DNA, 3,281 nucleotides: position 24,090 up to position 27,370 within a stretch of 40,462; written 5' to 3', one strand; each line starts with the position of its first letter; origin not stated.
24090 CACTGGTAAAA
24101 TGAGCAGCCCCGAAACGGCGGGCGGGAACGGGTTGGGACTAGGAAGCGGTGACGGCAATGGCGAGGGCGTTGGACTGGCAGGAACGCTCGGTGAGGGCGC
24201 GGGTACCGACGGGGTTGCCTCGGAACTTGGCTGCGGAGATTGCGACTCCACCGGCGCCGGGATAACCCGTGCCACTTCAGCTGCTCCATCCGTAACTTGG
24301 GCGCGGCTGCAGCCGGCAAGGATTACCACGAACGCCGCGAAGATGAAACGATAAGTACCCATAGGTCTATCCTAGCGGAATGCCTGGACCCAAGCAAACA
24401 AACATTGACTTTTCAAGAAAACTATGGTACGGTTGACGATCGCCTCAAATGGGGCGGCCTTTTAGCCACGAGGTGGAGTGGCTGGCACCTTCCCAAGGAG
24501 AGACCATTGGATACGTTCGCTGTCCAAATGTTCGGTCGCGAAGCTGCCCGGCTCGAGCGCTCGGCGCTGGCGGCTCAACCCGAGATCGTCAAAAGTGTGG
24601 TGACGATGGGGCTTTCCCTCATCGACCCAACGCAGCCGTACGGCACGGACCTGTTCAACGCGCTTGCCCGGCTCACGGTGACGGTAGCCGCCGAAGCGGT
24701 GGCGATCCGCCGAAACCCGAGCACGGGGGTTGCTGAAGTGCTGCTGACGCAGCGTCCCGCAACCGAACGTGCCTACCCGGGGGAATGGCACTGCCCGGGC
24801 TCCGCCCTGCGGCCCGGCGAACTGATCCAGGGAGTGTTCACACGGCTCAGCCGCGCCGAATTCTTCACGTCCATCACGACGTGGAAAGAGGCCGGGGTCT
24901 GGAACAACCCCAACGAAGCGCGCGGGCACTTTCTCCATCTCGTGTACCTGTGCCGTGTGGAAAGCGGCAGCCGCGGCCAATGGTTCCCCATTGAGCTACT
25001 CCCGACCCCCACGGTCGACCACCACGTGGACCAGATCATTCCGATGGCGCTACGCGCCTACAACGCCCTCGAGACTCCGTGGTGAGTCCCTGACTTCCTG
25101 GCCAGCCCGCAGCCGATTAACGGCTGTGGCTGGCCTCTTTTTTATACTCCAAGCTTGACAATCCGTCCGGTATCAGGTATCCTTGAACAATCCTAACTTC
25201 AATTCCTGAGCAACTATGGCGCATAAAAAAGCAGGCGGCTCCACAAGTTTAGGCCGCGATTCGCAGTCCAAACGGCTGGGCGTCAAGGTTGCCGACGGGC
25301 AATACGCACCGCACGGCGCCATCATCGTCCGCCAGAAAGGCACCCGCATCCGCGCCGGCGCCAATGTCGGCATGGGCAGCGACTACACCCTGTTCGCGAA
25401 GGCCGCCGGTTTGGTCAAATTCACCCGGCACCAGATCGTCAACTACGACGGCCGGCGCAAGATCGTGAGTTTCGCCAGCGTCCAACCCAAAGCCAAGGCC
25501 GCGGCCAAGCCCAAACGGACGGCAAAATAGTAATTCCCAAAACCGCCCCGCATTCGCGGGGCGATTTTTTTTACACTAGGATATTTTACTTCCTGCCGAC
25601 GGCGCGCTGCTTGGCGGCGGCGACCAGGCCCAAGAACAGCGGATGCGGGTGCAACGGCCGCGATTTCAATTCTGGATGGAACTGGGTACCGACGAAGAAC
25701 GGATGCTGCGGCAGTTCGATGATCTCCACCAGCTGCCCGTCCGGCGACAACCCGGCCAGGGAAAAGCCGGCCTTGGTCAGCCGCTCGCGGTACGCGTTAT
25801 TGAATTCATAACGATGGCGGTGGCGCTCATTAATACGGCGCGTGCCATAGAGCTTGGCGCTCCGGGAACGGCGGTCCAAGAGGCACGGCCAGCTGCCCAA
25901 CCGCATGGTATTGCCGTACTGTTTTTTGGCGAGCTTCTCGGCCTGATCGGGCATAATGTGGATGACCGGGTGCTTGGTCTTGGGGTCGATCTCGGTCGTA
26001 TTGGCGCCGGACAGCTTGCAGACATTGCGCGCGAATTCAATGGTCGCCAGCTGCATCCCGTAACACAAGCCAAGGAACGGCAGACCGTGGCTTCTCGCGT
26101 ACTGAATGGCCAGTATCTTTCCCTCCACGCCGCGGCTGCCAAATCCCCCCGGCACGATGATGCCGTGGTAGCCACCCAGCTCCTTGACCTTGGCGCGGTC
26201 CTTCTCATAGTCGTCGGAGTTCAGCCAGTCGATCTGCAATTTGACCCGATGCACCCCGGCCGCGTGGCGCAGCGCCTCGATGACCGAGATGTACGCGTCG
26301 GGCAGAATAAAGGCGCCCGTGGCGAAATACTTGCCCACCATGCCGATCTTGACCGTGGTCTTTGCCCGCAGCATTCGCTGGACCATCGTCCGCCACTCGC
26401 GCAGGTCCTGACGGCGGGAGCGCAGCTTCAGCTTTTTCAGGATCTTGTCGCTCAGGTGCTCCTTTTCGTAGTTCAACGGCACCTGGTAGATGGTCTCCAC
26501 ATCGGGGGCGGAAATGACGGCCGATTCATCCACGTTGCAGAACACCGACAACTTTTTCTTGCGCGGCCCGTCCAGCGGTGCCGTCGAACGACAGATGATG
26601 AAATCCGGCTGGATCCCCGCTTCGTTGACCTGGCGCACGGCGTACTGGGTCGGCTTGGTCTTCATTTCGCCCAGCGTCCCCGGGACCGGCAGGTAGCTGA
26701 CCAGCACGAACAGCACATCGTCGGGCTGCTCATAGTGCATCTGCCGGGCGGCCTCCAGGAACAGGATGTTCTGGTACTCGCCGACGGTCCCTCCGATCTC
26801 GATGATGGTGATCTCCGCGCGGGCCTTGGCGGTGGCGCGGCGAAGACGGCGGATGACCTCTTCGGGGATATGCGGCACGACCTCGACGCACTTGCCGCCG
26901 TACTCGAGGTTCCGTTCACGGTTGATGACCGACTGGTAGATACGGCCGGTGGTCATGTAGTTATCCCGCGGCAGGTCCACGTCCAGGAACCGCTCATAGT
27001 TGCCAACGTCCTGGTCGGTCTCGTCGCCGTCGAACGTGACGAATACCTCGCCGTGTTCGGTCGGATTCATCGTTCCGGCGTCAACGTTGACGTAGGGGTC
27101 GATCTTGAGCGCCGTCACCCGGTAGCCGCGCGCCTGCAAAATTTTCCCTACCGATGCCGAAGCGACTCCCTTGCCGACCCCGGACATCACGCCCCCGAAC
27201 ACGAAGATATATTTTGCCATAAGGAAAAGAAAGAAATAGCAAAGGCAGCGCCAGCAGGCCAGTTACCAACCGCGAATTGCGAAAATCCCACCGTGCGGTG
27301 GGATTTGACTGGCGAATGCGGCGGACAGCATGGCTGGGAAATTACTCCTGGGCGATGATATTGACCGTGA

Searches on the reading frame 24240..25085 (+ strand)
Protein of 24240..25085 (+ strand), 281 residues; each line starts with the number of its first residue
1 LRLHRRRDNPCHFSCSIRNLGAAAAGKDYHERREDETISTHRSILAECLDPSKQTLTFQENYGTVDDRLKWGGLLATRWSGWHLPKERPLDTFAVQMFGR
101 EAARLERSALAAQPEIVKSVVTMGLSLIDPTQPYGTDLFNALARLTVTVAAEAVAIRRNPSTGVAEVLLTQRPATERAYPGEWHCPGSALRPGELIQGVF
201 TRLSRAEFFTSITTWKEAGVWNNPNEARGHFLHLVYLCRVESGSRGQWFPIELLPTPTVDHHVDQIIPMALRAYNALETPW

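Call 27: search_protein_families(library=pfam, proteins=[window:24240-25085:+], max_evalue=0.01)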
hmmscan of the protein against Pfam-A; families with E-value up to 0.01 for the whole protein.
window:24240-25085:+ (281 aa): 1 family
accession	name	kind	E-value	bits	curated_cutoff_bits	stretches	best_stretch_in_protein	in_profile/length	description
PF00293.34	NUDIX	-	0.0011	19.5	21.1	1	153-254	6-118/134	NUDIX domain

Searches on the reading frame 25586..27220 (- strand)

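Call 28: search_protein_families(library=pfam, proteins=[window:25586-27220:-], max_evalue=0.01)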
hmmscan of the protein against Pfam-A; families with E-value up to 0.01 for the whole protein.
window:25586-27220:- (544 aa): 4 families
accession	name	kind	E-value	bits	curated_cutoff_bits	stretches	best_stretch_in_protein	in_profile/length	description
PF06418.20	CTP_synth_N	-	5.4e-107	357.5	26.1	1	3-266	1-265/265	CTP synthase N-terminus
PF00117.34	GATase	-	1.1e-37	130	22.8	1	306-533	2-188/190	Glutamine amidotransferase class-I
PF07722.19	Peptidase_C26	-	4e-06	27.2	20.5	1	372-517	98-219/219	Peptidase C26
PF01656.29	CbiA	-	8.7e-06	26.1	25.4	1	10-97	5-54/125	CobQ/CobB/MinD/ParA nucleotide binding domain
